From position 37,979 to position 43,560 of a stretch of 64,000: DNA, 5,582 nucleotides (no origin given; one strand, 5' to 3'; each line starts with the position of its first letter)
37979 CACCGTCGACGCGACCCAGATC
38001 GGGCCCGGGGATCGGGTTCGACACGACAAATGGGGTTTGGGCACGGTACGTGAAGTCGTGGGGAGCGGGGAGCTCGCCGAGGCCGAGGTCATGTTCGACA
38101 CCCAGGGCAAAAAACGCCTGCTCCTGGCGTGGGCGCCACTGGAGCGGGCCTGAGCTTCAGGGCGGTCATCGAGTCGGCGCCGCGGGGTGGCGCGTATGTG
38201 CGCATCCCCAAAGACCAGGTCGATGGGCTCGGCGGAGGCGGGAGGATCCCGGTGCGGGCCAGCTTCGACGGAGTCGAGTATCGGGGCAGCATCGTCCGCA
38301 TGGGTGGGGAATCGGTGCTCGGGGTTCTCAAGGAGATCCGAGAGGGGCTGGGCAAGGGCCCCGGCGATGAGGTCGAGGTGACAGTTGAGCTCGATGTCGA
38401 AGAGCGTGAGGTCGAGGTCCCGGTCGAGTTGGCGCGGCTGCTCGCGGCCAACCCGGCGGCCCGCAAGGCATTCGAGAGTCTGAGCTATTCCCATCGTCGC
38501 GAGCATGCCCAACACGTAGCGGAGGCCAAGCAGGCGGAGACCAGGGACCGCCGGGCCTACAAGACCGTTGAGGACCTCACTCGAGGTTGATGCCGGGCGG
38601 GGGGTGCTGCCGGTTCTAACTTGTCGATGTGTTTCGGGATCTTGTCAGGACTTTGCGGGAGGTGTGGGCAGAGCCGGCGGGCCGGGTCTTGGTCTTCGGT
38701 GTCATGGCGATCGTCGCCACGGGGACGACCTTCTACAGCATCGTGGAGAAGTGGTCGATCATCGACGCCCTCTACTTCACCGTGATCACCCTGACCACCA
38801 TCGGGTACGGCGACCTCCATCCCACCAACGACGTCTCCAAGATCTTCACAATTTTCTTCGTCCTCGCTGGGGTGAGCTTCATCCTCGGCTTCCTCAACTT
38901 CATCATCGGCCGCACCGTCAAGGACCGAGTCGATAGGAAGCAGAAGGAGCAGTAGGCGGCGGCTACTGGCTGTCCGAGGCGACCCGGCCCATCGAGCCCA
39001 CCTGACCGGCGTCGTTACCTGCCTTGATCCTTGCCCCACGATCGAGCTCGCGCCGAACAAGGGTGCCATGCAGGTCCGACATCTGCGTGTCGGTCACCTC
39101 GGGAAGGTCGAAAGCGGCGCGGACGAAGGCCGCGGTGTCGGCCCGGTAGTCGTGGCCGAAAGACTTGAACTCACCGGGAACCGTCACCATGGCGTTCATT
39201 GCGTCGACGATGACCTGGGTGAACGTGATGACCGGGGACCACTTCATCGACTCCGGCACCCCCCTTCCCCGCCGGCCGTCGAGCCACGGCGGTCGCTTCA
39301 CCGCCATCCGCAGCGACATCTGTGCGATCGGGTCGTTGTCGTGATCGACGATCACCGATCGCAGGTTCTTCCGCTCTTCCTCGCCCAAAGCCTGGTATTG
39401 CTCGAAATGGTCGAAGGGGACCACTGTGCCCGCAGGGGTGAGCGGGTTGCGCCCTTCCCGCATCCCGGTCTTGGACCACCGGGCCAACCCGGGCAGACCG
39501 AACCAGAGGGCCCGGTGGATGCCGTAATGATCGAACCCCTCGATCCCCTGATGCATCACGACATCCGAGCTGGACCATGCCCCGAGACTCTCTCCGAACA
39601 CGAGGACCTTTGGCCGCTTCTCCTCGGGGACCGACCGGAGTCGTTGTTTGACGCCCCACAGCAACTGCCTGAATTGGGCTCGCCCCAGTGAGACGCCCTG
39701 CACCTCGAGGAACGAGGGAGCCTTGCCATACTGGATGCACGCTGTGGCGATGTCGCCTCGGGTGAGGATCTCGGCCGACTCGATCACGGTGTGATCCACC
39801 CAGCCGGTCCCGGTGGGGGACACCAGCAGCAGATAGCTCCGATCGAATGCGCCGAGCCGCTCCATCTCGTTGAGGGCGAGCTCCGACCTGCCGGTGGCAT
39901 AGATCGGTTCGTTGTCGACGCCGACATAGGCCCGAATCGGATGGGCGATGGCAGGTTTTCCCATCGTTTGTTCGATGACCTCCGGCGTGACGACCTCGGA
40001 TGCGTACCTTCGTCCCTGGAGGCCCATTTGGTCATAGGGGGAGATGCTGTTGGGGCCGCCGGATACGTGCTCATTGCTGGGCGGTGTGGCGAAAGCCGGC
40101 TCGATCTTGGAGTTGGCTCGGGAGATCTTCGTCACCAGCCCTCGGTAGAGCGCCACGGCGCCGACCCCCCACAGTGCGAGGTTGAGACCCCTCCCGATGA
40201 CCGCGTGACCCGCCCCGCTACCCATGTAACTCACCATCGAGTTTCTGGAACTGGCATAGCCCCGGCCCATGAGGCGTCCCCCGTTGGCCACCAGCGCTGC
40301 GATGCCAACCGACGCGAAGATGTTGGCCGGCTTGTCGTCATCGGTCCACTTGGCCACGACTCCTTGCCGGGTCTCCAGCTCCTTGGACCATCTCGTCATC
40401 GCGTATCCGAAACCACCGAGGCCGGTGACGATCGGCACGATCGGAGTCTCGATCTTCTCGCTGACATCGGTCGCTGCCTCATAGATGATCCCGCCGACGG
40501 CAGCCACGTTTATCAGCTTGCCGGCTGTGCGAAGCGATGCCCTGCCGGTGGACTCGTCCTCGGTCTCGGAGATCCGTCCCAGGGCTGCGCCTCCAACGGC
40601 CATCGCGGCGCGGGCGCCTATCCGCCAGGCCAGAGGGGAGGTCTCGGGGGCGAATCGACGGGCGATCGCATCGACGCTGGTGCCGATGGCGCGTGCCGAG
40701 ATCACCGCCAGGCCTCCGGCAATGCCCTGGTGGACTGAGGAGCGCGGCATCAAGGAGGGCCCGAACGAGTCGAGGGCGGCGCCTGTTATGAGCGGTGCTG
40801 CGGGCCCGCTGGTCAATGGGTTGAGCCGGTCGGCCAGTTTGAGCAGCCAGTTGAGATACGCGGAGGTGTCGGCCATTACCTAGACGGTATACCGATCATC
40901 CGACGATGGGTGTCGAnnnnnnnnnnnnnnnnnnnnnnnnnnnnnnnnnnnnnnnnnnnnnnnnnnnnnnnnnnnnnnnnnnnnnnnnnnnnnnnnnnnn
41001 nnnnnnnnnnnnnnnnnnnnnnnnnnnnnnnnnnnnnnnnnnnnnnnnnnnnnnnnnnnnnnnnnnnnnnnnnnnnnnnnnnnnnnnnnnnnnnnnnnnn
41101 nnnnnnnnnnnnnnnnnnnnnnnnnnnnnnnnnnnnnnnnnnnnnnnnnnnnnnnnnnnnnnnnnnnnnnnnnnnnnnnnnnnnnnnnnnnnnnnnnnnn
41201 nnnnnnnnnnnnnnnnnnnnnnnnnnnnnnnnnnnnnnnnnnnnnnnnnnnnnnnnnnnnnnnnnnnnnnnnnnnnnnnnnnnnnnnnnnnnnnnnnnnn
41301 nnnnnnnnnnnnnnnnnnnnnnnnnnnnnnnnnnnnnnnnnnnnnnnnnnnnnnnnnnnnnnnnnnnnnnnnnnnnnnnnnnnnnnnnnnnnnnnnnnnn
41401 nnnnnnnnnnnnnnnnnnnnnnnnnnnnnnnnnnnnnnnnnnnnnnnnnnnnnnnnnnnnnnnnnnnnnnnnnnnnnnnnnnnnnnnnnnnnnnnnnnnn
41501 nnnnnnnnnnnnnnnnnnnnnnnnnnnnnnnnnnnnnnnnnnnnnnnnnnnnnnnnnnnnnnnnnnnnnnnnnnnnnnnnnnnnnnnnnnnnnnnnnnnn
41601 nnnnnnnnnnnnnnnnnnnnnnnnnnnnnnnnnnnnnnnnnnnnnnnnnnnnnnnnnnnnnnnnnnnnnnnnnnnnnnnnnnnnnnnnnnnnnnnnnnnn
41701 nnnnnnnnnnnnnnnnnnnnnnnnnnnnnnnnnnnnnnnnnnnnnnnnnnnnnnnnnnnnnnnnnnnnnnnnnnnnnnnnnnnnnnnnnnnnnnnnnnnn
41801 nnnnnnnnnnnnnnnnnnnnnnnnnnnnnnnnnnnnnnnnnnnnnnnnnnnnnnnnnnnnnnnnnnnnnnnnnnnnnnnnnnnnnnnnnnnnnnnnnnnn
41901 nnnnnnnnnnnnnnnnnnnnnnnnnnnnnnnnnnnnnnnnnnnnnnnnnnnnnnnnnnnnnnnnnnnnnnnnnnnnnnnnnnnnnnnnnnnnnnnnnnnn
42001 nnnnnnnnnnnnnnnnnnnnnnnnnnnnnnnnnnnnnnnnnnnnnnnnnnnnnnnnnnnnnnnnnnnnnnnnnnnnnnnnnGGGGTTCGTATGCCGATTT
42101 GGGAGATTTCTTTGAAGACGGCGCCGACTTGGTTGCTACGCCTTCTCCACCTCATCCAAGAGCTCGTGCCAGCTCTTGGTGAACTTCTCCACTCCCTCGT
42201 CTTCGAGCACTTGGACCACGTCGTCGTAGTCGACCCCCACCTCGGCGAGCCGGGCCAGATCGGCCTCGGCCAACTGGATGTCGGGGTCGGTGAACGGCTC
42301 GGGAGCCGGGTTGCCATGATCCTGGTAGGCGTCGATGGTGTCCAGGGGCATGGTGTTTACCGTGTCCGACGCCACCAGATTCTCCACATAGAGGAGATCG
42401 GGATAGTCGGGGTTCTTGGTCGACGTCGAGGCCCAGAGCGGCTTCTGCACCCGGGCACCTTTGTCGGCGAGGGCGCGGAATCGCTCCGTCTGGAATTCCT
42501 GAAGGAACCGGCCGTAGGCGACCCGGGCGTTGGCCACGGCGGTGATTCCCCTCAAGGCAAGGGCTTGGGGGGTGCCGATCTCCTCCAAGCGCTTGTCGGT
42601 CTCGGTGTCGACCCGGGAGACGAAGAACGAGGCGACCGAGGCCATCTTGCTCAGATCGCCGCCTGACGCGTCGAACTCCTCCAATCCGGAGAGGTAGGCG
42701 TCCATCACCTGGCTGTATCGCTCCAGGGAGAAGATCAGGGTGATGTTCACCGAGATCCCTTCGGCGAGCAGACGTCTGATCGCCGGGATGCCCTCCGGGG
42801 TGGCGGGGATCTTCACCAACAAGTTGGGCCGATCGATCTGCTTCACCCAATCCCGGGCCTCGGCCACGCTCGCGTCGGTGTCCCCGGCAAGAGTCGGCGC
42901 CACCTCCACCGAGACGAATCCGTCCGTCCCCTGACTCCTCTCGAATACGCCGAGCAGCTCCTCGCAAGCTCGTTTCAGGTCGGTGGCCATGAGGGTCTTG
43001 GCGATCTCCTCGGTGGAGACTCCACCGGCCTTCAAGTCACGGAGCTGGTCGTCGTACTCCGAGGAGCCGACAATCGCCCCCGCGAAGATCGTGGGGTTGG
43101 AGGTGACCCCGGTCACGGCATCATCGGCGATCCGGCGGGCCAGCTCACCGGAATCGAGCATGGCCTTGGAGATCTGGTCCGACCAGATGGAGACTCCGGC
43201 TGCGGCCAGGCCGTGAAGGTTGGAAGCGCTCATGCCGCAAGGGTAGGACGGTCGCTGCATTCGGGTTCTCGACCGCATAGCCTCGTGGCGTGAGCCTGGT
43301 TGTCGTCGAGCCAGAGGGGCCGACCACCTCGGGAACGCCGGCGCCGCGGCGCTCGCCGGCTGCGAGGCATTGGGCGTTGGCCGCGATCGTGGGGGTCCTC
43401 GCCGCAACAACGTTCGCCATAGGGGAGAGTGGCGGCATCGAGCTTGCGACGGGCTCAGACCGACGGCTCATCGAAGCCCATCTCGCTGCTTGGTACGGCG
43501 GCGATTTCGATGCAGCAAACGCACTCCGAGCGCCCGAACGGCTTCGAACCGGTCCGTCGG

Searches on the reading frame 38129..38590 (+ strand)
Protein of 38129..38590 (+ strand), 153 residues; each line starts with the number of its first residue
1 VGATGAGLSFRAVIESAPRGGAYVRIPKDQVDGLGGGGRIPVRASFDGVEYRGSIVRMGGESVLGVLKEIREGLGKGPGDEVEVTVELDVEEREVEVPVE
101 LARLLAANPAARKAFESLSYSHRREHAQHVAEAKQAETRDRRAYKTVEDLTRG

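Call 13: search_protein_families(library=pfam, proteins=[window:38129-38590:+], max_evalue=0.001)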
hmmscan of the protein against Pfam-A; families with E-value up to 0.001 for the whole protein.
window:38129-38590:+ (153 aa): 2 families
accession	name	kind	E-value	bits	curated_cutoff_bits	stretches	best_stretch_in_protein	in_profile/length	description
PF08922.17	DUF1905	-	3.1e-21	75.7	24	1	10-86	1-81/81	Domain of unknown function (DUF1905)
PF13376.11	OmdA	-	2.4e-20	72.7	25.6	1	94-153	1-60/60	Bacteriocin-protection, YdeI or OmpD-Associated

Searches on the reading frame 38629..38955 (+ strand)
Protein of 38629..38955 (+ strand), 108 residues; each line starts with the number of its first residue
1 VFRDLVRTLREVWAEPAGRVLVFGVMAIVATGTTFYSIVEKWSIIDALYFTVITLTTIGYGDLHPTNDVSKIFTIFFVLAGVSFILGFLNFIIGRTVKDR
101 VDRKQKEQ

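Call 13: search_protein_families(library=pfam, proteins=[window:38629-38955:+], max_evalue=0.001)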
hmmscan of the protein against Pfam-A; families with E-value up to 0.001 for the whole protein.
window:38629-38955:+ (108 aa): 2 families
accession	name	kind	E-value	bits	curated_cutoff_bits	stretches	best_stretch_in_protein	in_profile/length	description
PF07885.22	Ion_trans_2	-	2.7e-20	72.5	22.5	1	26-94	4-75/79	Ion channel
PF00520.37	Ion_trans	-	3.1e-07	30.3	25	1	23-94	143-227/241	Ion transport protein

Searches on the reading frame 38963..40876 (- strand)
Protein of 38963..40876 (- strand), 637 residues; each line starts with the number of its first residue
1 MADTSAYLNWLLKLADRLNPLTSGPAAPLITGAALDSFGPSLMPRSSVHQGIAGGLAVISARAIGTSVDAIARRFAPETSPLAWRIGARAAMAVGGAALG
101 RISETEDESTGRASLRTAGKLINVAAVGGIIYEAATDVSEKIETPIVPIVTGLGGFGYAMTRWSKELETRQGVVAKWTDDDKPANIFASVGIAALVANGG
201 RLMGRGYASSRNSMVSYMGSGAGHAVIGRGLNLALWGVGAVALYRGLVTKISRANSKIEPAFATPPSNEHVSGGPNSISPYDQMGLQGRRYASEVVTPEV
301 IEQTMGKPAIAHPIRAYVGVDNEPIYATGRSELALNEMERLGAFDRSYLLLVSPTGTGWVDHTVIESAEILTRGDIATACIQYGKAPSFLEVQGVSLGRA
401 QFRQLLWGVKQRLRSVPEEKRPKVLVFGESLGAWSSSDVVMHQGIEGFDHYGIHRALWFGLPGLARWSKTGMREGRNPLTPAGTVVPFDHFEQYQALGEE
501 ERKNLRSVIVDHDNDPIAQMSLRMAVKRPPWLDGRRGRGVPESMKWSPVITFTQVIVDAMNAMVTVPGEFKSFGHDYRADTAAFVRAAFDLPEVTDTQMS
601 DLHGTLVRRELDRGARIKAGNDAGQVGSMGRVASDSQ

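Call 3: search_protein_families(library=pfam, proteins=[window:38963-40876:-], max_evalue=0.01)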
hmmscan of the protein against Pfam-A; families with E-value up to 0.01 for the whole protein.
window:38963-40876:- (637 aa): 2 families
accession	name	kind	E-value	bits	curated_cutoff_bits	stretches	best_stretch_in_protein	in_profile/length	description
PF10081.15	Abhydrolase_9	-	3.7e-59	200.6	26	1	314-600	1-286/288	Alpha/beta-hydrolase family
PF15420.11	Abhydrolase_9_N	-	9.5e-15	55.6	27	2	149-292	59-204/208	Alpha/beta-hydrolase family N-terminus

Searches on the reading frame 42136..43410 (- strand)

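Call 13: search_protein_families(library=pfam, proteins=[window:42136-43410:-], max_evalue=0.001)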
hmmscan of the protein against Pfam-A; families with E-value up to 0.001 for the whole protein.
window:42136-43410:- (424 aa): 1 family
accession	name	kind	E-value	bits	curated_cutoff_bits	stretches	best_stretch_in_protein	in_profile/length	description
PF00923.25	TAL_FSA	-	4.7e-77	259.6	27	1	75-420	1-284/285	Transaldolase/Fructose-6-phosphate aldolase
